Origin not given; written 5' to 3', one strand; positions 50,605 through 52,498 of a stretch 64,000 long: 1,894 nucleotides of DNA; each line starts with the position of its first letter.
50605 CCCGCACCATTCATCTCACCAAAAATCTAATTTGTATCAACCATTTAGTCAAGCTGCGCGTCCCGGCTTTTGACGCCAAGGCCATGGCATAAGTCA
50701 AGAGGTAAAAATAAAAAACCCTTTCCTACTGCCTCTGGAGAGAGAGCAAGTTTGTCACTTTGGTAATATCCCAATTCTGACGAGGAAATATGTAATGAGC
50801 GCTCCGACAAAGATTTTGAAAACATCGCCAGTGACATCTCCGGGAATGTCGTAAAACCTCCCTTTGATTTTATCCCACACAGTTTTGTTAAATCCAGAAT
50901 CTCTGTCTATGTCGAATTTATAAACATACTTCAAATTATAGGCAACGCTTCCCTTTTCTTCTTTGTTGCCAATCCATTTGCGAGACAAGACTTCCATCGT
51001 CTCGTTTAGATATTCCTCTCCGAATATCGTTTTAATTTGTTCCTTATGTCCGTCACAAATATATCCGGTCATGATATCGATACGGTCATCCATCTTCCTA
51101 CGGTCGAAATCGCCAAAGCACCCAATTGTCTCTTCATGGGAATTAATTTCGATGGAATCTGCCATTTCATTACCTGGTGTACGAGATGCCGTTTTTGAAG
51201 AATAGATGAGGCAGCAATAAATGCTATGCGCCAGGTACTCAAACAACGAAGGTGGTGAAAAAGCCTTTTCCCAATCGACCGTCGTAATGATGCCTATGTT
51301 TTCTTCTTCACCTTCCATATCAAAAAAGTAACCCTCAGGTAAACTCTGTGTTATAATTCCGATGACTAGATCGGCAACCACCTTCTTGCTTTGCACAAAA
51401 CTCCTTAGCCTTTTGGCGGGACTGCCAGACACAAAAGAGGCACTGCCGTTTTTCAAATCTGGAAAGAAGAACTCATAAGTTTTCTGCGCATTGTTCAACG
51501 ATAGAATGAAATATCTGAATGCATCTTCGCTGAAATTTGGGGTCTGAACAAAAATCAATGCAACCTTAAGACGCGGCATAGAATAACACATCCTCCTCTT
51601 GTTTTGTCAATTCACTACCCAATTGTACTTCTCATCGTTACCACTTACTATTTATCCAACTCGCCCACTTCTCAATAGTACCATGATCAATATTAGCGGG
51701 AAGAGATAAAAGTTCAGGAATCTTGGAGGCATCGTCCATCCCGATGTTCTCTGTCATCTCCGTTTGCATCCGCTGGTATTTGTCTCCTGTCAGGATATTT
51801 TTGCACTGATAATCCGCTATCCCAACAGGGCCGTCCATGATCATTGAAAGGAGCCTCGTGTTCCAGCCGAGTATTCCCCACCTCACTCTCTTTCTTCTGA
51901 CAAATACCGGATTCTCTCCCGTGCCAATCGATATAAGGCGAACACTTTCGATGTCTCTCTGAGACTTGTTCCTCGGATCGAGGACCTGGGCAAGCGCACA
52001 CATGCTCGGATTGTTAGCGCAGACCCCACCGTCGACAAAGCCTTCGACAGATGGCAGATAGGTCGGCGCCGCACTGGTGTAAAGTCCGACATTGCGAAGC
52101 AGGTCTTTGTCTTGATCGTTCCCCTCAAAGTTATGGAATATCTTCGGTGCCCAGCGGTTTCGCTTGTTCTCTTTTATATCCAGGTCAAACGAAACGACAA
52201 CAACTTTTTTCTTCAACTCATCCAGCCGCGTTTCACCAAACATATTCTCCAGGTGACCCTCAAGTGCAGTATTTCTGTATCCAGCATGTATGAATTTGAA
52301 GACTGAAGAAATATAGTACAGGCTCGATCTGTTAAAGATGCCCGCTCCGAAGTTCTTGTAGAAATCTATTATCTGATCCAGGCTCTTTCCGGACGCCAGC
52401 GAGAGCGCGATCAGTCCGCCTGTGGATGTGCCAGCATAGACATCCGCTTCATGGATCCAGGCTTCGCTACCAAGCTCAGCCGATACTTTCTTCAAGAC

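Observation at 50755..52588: Patatin-like phospholipase paired with an unknown C-terminally anchored protein carrying a Cys/His cluster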

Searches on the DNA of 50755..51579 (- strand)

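Call 83: search_rna_families(sources=[L017, L073, L079, L080, L081, L082, L003], threshold=gathering)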
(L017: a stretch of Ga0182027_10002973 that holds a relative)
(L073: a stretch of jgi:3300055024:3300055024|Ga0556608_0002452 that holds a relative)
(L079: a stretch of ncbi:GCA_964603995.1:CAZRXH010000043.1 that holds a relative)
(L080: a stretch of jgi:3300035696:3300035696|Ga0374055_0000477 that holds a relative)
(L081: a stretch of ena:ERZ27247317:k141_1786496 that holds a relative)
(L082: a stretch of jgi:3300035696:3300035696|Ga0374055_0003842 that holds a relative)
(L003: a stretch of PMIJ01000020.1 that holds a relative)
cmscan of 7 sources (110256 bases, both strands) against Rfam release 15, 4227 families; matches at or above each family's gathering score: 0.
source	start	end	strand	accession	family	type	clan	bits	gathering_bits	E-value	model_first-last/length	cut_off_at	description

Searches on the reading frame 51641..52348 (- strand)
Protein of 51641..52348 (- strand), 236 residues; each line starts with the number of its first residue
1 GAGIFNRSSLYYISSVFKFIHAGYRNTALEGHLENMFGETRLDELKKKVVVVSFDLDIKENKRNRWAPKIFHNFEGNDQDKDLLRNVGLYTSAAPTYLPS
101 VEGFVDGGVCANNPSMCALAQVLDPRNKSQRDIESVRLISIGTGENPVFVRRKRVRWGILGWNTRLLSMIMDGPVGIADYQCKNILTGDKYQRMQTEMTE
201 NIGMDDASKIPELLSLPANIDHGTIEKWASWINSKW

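Call 75: search_solved_structures(query=window:51641-52348:-, max_evalue=1, show_alignments=5)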
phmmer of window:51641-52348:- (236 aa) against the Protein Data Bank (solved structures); distinct sequences matched with E-value up to 1: 9.
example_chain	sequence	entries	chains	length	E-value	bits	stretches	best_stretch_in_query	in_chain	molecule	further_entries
9wn1_A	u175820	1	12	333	5.8e-10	42.4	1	15-150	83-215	Patatin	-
9wn0_A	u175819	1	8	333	5.9e-10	42.4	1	15-150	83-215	Patatin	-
9kh6_A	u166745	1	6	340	6.2e-10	42.3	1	15-150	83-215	Patatin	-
9kh7_A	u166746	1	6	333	7.7e-09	38.7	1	15-150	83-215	CBASS cGAMP-activated phospholipase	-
8zr9_A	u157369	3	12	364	2.3e-06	30.6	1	24-145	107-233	CGAMP-activated phospholipase CapV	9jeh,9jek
9kej_A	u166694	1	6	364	2.3e-06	30.6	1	24-145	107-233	CGAMP-activated phospholipase CapV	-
6aun_A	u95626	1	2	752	0.00054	22.8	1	23-147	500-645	PLA2G6, iPLA2beta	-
9iom_A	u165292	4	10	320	0.0033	20.3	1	104-147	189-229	cUMP-AMP-activated phospholipase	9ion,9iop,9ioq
1oxw_A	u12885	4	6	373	0.0052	19.6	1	31-183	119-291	Patatin | Patatin-17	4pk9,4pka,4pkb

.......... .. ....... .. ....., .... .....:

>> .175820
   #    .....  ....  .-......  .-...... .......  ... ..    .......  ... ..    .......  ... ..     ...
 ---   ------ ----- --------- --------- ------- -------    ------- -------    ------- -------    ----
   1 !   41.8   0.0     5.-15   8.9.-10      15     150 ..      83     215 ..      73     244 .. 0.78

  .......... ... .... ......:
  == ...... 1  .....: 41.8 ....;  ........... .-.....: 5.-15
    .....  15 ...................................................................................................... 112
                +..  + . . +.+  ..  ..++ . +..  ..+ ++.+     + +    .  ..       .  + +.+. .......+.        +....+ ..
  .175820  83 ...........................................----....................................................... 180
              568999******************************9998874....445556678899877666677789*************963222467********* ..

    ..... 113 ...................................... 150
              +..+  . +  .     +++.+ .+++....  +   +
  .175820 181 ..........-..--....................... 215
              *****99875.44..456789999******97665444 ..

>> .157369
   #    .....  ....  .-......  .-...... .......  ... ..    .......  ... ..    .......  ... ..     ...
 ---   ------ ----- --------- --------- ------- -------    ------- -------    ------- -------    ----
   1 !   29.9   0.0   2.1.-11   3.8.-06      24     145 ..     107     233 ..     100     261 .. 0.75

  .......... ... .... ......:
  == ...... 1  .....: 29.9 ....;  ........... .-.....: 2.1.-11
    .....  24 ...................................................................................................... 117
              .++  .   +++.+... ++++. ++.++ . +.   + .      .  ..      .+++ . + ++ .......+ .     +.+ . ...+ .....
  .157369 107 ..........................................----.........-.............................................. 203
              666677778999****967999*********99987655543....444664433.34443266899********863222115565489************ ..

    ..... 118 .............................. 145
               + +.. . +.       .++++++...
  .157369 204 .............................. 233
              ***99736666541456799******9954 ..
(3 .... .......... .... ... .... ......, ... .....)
